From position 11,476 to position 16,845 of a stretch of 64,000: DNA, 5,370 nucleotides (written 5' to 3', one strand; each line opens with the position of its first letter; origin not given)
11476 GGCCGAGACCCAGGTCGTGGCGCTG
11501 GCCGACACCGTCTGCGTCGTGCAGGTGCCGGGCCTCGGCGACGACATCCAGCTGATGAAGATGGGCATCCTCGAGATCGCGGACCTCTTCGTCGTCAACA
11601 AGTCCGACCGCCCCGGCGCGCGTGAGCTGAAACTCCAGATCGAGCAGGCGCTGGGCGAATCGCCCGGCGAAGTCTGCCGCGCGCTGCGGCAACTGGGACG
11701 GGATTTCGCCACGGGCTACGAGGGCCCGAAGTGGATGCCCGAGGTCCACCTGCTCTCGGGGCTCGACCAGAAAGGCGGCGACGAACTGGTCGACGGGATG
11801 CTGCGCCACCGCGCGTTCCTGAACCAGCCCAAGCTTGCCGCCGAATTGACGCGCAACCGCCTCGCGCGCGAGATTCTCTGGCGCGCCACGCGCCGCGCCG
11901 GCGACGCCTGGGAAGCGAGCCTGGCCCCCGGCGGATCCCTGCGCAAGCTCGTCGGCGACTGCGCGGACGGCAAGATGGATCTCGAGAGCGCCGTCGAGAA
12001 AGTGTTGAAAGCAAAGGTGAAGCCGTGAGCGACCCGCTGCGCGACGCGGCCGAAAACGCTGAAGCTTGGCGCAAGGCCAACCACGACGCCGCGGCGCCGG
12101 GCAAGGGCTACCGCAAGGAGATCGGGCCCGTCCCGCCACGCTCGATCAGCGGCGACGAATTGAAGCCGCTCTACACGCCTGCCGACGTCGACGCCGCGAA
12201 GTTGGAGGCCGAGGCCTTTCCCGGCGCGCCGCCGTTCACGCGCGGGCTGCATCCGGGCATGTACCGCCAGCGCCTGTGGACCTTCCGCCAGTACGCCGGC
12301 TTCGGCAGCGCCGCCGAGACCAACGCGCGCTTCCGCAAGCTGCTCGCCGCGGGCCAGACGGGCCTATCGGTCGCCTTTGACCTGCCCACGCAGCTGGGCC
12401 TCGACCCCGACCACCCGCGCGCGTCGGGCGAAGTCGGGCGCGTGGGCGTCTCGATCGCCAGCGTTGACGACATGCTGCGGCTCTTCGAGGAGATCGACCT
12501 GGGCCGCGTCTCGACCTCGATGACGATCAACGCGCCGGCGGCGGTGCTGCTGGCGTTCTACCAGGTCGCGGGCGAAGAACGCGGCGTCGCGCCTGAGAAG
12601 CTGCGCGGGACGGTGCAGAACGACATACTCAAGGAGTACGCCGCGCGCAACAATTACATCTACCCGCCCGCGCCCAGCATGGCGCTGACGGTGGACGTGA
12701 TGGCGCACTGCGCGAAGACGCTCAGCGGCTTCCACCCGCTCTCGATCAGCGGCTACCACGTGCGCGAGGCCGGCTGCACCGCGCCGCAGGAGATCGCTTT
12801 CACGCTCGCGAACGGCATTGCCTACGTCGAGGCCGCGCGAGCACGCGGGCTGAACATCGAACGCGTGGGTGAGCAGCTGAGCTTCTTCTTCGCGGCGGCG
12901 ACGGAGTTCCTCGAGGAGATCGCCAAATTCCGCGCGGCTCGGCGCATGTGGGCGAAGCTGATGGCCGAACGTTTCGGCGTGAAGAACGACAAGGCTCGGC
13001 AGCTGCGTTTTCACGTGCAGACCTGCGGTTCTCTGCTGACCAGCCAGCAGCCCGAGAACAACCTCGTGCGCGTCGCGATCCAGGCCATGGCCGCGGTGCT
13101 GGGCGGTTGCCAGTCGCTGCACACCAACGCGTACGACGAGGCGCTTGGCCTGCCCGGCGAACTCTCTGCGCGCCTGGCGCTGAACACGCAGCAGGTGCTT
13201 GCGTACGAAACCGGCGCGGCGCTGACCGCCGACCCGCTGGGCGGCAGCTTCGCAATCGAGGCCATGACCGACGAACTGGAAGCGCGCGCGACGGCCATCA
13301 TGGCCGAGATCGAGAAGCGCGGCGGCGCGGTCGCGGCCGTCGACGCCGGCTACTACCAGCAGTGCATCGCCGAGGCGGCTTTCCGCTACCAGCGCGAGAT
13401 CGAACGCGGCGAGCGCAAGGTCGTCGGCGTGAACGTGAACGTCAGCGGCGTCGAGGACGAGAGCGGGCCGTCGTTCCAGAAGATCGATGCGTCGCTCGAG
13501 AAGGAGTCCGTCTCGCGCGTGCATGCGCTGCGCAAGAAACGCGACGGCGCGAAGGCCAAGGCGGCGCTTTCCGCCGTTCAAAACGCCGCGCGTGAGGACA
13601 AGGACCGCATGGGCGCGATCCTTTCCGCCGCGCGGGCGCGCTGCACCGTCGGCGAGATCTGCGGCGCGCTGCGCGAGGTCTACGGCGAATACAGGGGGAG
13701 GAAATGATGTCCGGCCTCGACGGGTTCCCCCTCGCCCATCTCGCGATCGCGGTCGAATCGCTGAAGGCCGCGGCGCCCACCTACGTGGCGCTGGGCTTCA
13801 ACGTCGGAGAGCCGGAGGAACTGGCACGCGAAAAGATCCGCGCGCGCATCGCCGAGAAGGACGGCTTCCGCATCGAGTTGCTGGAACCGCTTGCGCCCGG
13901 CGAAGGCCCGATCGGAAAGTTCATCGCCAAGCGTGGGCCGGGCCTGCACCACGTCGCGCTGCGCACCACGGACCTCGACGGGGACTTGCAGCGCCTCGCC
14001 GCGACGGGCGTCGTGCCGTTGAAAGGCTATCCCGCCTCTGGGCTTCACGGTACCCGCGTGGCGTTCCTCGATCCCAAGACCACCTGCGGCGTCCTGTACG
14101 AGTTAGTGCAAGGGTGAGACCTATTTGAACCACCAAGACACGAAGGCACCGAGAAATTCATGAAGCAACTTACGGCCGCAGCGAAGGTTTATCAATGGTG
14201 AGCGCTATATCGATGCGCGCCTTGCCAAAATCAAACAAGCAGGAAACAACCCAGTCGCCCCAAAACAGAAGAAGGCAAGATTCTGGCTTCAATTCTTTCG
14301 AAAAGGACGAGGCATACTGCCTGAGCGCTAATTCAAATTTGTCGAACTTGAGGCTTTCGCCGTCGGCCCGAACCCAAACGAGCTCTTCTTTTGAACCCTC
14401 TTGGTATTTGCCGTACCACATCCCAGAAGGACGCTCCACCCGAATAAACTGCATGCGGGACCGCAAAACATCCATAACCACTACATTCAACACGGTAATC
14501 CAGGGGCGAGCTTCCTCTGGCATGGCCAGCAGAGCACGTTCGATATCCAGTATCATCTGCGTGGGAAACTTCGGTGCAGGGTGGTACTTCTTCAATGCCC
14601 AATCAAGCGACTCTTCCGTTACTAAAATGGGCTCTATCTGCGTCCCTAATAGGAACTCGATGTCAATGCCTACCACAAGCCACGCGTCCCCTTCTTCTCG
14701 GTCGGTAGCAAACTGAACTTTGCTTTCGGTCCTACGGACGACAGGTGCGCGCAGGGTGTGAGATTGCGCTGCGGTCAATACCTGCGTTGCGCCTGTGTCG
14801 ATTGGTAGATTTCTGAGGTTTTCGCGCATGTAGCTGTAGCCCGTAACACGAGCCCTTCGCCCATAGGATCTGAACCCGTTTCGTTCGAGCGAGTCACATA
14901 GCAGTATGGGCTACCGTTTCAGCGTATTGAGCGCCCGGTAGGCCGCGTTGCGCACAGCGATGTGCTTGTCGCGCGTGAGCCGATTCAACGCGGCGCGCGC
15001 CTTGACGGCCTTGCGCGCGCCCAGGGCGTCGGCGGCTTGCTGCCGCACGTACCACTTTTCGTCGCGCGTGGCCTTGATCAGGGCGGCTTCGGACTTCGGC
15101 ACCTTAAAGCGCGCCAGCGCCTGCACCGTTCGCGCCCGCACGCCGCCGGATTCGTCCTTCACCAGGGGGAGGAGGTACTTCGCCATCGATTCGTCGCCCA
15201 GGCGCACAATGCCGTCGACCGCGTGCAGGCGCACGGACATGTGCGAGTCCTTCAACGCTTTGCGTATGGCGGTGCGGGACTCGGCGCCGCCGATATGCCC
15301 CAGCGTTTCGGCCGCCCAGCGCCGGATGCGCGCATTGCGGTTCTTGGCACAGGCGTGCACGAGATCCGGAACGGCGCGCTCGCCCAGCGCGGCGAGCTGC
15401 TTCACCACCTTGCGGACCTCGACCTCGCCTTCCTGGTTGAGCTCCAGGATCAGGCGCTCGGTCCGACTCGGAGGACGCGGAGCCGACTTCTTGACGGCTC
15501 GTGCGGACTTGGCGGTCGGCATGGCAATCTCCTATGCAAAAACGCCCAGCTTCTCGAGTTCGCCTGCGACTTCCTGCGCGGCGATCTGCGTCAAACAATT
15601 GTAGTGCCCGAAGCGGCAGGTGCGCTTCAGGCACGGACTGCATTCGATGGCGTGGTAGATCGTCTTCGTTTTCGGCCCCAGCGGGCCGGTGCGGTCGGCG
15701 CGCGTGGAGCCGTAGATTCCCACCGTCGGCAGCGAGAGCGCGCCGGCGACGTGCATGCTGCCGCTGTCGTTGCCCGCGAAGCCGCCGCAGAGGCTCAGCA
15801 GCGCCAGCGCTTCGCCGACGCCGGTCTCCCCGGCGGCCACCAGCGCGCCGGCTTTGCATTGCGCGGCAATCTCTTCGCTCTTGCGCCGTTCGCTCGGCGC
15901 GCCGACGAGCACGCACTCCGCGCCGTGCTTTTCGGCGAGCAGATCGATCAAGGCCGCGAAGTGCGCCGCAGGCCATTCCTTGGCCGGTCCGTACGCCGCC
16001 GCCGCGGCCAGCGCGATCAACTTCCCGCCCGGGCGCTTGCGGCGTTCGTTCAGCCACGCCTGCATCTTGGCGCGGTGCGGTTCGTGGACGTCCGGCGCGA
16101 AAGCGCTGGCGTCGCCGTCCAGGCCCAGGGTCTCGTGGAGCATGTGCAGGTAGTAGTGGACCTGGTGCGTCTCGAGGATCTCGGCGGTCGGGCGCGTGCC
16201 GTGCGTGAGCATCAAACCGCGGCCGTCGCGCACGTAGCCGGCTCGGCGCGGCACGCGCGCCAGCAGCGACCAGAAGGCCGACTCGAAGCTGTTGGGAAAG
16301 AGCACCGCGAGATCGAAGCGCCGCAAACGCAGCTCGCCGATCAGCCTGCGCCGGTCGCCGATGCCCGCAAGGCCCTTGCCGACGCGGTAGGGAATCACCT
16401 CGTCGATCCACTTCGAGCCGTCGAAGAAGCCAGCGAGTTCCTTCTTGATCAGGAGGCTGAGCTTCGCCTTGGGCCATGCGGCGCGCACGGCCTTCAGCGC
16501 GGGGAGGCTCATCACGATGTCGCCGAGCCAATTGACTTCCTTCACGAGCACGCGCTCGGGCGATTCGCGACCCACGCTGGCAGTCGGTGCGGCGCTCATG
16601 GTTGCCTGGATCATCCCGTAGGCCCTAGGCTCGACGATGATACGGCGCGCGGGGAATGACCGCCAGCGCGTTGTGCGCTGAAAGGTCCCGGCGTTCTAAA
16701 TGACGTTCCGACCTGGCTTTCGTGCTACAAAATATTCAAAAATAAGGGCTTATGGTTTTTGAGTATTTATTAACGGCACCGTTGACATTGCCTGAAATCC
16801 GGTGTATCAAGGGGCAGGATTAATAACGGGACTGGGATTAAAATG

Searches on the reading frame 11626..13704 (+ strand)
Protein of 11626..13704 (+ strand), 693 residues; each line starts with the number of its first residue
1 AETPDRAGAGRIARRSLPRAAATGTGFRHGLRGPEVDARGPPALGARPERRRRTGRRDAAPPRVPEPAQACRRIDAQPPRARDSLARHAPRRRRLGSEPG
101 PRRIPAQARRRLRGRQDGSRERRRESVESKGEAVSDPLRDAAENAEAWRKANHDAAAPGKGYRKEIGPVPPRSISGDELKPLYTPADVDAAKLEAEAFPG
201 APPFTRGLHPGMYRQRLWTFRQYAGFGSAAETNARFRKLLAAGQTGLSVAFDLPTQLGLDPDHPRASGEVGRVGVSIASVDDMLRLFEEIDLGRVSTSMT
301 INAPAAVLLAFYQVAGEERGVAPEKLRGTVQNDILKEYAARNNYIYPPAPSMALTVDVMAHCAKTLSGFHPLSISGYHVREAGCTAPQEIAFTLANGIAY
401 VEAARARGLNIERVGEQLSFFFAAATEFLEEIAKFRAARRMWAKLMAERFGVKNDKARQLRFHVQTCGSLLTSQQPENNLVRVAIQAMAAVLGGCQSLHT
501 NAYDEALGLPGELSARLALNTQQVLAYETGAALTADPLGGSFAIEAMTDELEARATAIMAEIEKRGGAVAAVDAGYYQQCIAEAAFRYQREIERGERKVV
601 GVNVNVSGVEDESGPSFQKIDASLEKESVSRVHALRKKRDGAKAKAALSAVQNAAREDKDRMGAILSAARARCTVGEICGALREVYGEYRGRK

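Call 64: search_protein_families(library=pfam, proteins=[window:11626-13704:+], max_evalue=0.00001)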
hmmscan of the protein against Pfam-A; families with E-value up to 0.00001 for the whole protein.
window:11626-13704:+ (693 aa): 1 family
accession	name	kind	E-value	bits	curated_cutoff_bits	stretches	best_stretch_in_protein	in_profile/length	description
PF01642.28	MM_CoA_mutase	-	9.4e-205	681.4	22.1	1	175-687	4-512/512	Methylmalonyl-CoA mutase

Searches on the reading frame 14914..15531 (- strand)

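Call 64: search_protein_families(library=pfam, proteins=[window:14914-15531:-], max_evalue=0.00001)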
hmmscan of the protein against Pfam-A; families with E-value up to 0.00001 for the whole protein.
window:14914-15531:- (206 aa): 3 families
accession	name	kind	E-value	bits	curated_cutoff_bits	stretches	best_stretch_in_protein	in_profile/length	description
PF13646.12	HEAT_2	-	8.2e-32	109.8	27.7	3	119-202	3-88/88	HEAT repeats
PF02985.28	HEAT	-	2.2e-16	58.9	23.5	0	150-172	4-26/31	HEAT repeat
PF03130.22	HEAT_PBS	-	5.3e-12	45.4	20.9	0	69-95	1-27/27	PBS lyase HEAT-like repeat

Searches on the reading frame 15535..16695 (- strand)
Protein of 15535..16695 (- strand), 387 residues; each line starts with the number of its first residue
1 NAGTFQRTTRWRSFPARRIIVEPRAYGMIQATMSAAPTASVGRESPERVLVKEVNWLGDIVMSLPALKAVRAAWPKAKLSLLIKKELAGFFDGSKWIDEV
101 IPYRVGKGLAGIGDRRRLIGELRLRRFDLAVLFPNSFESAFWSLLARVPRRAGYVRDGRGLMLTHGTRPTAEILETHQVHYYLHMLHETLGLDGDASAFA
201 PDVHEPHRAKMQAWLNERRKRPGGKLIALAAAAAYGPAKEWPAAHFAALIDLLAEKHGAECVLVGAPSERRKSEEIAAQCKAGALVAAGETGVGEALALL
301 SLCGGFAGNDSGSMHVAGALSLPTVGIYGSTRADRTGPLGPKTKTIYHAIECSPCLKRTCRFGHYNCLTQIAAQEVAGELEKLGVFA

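Call 64: search_protein_families(library=pfam, proteins=[window:15535-16695:-], max_evalue=0.00001)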
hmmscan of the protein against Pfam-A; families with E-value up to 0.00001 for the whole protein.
window:15535-16695:- (387 aa): 1 family
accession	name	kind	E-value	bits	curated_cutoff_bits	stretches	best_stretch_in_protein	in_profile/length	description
PF01075.23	Glyco_transf_9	-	4.5e-44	151.1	22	1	115-365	1-246/247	Glycosyltransferase family 9 (heptosyltransferase)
